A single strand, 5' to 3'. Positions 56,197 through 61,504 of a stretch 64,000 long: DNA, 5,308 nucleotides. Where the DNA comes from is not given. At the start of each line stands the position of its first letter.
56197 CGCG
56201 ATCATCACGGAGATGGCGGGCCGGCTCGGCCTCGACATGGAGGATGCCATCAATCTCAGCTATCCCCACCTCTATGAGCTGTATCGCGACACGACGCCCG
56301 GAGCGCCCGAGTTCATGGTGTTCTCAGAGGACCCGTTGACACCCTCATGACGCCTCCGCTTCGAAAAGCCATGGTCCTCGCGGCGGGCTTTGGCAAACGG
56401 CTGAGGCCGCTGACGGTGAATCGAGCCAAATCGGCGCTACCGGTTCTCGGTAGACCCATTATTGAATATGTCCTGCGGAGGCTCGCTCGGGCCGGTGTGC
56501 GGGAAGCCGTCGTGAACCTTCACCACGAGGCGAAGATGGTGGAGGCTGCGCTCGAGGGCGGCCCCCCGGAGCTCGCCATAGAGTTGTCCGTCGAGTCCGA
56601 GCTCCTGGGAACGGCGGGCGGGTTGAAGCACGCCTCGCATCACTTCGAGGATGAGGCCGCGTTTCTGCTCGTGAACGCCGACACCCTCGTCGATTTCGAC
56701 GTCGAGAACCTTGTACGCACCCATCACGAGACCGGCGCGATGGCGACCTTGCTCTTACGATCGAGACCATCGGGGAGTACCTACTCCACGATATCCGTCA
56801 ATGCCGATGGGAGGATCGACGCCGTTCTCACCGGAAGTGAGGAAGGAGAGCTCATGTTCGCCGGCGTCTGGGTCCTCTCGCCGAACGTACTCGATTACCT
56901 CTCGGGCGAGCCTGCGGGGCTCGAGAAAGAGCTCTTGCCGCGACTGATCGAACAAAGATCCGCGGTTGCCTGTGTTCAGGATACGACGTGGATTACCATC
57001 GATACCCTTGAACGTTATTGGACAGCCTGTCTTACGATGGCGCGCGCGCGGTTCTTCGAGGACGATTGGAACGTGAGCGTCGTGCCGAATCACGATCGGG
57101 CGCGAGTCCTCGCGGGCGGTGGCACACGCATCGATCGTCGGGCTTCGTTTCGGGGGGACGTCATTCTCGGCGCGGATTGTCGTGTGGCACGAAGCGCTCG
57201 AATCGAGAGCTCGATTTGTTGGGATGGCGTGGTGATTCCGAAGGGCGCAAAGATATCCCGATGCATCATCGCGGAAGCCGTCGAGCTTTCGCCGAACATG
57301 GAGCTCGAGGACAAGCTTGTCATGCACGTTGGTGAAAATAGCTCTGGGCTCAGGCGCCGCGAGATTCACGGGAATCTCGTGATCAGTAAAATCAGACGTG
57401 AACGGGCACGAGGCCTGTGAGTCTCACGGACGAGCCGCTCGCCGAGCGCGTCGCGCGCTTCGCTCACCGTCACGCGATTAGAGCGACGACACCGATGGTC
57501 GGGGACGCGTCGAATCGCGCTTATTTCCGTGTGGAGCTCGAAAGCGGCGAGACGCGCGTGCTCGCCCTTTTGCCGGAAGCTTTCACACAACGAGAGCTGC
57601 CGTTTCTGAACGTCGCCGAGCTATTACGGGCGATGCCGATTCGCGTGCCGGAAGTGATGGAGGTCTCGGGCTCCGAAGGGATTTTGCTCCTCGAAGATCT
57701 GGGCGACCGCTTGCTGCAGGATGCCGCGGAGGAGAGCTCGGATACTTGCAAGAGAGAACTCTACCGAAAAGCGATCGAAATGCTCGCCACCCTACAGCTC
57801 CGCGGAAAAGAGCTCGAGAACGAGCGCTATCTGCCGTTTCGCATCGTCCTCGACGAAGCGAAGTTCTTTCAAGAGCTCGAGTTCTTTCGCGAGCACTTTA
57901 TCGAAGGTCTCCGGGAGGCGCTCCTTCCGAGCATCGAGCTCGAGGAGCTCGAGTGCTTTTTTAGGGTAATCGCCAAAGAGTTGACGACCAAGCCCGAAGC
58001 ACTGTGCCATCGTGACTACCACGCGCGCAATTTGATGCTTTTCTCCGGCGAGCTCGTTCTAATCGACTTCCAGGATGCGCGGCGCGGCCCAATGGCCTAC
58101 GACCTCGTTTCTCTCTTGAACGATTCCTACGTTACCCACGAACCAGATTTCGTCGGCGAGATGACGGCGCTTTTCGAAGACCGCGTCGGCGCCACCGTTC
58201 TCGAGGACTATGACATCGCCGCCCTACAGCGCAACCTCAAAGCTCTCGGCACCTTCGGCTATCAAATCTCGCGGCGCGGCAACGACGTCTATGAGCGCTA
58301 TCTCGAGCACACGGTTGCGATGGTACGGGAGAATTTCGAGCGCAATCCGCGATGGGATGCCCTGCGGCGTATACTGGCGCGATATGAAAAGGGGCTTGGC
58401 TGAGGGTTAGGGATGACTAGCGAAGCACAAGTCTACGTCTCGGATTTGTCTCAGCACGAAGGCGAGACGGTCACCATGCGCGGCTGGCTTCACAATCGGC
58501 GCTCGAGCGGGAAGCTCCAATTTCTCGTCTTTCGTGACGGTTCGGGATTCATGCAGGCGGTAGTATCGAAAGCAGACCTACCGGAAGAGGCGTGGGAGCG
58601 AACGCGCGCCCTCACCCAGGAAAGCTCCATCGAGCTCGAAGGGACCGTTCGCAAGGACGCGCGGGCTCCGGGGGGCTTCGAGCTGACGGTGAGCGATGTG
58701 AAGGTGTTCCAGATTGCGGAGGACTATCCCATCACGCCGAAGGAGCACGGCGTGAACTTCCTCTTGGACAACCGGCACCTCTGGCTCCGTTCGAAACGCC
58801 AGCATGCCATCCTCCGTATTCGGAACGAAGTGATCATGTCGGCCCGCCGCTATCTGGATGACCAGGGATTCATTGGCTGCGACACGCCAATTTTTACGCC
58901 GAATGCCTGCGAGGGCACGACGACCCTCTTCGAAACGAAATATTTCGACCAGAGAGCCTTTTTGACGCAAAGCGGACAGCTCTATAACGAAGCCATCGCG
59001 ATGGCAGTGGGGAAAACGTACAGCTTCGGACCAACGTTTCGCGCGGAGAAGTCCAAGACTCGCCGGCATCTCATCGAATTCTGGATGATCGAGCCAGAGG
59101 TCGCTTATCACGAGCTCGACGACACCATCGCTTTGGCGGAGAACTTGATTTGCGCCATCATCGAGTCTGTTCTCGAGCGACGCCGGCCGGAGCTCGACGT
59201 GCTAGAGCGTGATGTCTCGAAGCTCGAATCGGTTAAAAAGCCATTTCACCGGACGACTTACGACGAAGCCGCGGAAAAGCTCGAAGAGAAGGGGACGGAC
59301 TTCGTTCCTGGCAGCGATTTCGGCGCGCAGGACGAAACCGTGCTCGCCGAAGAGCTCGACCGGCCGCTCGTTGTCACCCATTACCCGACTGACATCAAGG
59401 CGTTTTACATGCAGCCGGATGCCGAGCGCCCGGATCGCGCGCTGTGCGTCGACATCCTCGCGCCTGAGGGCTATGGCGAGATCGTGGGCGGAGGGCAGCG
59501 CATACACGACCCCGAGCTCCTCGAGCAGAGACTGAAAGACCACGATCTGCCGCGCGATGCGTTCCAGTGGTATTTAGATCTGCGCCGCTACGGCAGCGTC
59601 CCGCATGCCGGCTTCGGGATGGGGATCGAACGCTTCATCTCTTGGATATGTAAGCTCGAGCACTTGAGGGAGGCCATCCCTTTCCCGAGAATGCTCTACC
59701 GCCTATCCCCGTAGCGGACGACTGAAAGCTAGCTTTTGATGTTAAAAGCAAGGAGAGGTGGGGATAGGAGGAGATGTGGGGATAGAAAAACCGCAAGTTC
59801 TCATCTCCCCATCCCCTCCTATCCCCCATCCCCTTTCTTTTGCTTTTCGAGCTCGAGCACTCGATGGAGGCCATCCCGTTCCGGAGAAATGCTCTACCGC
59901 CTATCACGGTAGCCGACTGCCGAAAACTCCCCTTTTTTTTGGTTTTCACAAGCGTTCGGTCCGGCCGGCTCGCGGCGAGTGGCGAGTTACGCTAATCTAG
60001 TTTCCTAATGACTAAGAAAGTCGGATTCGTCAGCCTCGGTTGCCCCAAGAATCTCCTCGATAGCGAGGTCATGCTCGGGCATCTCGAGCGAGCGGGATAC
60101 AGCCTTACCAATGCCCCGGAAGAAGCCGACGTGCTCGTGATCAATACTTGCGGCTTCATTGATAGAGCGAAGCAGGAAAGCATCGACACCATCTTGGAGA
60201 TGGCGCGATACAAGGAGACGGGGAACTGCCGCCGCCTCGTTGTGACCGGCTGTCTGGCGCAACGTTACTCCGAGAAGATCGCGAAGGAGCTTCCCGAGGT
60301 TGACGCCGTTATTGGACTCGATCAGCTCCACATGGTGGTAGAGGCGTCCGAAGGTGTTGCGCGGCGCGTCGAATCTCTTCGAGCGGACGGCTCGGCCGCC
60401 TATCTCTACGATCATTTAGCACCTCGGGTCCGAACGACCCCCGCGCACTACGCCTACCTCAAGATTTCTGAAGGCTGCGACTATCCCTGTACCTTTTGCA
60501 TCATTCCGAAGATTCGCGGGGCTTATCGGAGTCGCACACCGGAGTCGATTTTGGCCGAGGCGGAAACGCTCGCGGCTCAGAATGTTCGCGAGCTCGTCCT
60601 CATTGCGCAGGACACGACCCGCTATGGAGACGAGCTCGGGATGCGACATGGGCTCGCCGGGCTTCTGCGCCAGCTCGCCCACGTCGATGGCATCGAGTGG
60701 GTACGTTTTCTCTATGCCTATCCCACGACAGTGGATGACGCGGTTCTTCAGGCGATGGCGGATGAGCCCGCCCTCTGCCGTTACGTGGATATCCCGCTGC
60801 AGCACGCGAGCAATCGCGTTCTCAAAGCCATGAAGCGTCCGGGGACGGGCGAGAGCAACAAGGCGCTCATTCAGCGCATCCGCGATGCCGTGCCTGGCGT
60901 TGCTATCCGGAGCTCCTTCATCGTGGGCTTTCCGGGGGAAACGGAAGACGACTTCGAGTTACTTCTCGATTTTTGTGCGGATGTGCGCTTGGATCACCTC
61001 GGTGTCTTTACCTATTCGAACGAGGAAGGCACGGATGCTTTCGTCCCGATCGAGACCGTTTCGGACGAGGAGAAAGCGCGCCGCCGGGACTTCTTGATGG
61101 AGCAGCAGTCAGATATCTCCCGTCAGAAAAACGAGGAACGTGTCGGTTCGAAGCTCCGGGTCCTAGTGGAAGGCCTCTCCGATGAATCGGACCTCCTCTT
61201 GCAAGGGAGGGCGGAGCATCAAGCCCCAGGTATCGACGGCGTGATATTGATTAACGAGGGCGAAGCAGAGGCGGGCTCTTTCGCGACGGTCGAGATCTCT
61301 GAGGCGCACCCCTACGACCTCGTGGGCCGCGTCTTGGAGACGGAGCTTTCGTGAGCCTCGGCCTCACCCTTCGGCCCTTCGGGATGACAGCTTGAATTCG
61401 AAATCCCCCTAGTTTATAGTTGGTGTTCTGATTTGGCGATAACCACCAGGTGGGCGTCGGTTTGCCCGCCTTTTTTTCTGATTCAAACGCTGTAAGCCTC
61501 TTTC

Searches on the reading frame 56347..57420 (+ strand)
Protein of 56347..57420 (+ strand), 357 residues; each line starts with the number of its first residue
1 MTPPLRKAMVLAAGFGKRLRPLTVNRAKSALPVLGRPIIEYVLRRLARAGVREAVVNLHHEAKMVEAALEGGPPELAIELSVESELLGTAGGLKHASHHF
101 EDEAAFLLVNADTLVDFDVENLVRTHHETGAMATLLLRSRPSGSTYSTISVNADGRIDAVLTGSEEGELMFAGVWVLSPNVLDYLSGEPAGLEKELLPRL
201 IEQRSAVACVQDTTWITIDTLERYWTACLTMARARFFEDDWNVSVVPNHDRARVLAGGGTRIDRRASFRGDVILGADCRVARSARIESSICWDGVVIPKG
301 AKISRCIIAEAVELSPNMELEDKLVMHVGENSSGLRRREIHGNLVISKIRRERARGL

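Call 66: search_protein_families(library=pfam, proteins=[window:56347-57420:+], max_evalue=0.000001)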
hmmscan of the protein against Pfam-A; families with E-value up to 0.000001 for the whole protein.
window:56347-57420:+ (357 aa): 3 families
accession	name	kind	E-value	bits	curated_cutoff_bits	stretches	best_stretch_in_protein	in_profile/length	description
PF00483.29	NTP_transferase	-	2.2e-28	99.9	21.2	1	7-228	1-239/245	Nucleotidyl transferase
PF12804.13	NTP_transf_3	-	5.6e-12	46.6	27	1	8-132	1-117/160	MobA-like NTP transferase domain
PF25084.1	LbH_EIF2B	-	7.2e-11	42.5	54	1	253-326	21-93/105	EIF2B subunit epsilon LbH domain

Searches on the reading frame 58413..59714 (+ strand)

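Call 66: search_protein_families(library=pfam, proteins=[window:58413-59714:+], max_evalue=0.000001)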
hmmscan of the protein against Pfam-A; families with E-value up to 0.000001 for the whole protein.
window:58413-59714:+ (433 aa): 2 families
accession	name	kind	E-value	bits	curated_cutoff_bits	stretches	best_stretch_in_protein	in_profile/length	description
PF00152.25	tRNA-synt_2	-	1.3e-73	248.2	25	1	115-427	3-307/308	tRNA synthetases class II (D, K and N)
PF01336.31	tRNA_anti-codon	-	2.7e-15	56.5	27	1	20-98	1-74/75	OB-fold nucleic acid binding domain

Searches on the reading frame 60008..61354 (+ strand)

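Call 66: search_protein_families(library=pfam, proteins=[window:60008-61354:+], max_evalue=0.000001)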
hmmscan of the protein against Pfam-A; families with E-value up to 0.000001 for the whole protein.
window:60008-61354:+ (448 aa): 3 families
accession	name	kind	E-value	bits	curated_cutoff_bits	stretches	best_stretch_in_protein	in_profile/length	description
PF00919.26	UPF0004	-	1.2e-30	105.8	27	1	4-103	1-98/98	Uncharacterized protein family UPF0004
PF04055.27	Radical_SAM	-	6.8e-25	88.6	29.5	1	152-323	2-166/166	Radical SAM superfamily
PF18693.7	TRAM_2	-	3.1e-17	62.9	27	1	379-442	1-62/63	TRAM domain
